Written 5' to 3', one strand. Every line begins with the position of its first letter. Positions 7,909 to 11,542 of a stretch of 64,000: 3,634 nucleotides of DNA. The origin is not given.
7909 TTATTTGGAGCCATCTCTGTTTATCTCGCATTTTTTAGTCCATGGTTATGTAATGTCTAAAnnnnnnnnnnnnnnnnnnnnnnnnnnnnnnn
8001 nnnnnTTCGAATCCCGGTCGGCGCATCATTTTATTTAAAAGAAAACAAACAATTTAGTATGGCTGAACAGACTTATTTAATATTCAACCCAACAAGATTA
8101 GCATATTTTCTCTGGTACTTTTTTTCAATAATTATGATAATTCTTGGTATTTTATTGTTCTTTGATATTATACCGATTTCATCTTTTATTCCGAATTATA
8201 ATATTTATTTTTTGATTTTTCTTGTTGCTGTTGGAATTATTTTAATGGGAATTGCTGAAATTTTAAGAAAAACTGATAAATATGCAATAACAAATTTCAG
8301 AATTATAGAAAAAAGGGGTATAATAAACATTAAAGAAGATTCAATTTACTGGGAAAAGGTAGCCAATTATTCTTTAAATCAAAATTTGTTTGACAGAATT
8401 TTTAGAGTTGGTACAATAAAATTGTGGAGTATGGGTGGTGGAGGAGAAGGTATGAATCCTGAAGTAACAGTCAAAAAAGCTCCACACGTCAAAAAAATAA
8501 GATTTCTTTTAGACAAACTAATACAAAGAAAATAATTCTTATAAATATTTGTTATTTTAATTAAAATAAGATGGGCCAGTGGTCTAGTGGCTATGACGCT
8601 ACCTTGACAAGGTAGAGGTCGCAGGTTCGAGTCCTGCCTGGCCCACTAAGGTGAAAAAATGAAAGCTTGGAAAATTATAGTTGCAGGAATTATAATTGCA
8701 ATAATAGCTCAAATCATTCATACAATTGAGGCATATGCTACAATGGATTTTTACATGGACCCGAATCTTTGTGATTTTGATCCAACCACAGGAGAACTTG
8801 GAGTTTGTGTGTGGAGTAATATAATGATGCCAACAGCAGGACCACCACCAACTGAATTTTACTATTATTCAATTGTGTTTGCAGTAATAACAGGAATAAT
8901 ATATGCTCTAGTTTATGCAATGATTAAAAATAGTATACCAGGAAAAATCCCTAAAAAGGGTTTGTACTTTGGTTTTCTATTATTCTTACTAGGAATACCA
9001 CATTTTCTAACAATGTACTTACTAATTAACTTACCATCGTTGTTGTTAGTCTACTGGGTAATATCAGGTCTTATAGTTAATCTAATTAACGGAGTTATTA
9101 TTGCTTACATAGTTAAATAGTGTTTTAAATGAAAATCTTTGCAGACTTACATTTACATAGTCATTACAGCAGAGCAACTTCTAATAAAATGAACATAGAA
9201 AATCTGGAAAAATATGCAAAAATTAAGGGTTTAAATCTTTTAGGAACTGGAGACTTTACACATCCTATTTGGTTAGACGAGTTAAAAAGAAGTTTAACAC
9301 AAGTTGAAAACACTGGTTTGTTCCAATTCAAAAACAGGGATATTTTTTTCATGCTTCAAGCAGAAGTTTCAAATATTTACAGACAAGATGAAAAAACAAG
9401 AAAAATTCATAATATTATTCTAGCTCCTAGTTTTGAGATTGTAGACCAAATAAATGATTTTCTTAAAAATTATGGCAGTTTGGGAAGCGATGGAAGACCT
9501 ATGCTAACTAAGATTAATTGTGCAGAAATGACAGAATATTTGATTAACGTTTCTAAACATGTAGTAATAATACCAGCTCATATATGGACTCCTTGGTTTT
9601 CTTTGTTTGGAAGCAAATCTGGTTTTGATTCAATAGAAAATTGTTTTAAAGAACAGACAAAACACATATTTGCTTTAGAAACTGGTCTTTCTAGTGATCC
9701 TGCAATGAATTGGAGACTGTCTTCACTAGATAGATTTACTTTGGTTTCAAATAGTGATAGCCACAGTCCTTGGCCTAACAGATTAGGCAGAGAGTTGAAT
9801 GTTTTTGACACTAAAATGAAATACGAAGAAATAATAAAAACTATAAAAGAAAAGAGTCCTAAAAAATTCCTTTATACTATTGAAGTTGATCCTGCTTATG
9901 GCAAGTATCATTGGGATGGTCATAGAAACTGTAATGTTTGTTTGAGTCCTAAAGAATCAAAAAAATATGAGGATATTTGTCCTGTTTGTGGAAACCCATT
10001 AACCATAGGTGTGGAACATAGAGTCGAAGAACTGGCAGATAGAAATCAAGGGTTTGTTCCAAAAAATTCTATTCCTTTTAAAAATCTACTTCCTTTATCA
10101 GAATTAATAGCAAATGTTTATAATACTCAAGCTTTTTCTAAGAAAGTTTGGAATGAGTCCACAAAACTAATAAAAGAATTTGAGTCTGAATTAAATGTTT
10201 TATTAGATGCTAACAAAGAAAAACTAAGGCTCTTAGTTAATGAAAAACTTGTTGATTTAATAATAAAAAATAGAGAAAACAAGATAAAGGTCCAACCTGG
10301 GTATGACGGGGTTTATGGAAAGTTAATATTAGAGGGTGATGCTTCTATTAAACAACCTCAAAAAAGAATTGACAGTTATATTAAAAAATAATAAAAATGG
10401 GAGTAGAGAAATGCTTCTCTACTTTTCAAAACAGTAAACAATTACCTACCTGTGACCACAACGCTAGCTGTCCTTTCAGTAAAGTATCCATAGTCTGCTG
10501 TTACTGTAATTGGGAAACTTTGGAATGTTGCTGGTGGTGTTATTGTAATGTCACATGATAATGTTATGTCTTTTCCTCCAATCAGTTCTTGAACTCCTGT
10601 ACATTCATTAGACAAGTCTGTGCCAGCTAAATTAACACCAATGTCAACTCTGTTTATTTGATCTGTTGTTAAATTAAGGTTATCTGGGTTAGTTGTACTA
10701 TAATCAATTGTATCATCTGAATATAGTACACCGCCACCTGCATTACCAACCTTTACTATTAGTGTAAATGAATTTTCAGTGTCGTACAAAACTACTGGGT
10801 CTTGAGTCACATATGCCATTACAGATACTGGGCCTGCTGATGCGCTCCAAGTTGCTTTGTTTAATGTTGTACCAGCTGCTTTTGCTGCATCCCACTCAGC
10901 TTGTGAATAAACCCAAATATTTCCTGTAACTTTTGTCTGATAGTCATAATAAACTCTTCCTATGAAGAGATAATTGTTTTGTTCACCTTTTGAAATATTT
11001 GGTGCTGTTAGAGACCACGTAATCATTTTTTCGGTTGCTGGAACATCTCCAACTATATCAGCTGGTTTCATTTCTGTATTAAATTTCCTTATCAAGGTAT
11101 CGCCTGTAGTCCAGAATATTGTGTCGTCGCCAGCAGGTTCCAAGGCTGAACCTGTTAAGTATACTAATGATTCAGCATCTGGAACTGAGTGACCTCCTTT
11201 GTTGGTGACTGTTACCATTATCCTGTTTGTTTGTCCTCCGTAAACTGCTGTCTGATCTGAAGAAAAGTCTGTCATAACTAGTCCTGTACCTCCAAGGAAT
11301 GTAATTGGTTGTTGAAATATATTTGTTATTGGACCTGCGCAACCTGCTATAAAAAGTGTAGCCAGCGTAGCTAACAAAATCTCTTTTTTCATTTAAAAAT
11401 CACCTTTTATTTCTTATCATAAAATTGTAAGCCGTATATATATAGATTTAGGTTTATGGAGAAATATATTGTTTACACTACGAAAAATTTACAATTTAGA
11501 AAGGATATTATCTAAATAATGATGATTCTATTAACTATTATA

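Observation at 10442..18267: Six-gene same-strand envelope cluster built around one repeated ~300-aa double beta-sandwich module: candidate undescribed surface apparatus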

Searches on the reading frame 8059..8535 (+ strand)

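Call 47: search_protein_families(library=pfam, proteins=[window:8059-8535:+], max_evalue=0.01)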
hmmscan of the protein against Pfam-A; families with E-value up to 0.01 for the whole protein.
window:8059-8535:+ (158 aa): 1 family
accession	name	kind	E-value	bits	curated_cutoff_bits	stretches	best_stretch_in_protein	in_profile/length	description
PF03703.20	bPH_2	-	4.9e-14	52.8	22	1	72-148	3-75/78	Bacterial PH domain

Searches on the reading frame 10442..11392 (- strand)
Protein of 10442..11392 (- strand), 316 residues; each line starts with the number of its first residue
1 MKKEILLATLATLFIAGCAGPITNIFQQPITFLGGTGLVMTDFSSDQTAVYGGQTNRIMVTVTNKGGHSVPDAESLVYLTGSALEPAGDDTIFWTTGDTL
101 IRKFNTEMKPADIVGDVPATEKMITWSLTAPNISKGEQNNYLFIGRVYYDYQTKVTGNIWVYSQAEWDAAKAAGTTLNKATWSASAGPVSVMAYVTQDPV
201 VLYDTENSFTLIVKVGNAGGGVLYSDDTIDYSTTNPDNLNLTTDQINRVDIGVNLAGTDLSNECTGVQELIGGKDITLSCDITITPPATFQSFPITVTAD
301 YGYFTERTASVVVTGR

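Call 3: search_protein_families(library=pfam, proteins=[window:10442-11392:-], max_evalue=1)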
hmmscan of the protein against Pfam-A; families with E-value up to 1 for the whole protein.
window:10442-11392:- (316 aa): 4 families
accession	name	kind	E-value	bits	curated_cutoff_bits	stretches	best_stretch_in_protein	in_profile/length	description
PF07705.17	CARDB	-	0.0035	18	22.7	1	44-84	9-49/101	CARDB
PF24018.1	DUF7331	-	0.0073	17.2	27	1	170-207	13-43/59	Family of unknown function (DUF7331)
PF03609.19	EII-Sor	-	0.052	13.4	26.3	1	8-74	7-71/233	PTS system sorbose-specific iic component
PF08139.17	LPAM_1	-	0.34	11.9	20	1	1-19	1-18/18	Prokaryotic membrane lipoprotein lipid attachment site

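Call 4: search_protein_families(library=ncbifam, proteins=[window:10442-11392:-], max_evalue=1)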
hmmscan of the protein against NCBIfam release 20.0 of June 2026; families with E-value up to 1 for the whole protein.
window:10442-11392:- (316 aa): 0 families

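Call 81: search_protein_families(library=padloc, proteins=[window:10442-11392:-], max_evalue=0.01)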
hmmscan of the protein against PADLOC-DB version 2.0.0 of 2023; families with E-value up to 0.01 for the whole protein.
window:10442-11392:- (316 aa): 0 families

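Call 82: search_protein_families(library=phrogs, proteins=[window:10442-11392:-], max_evalue=0.01)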
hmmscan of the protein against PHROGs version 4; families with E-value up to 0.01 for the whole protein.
window:10442-11392:- (316 aa): 0 families
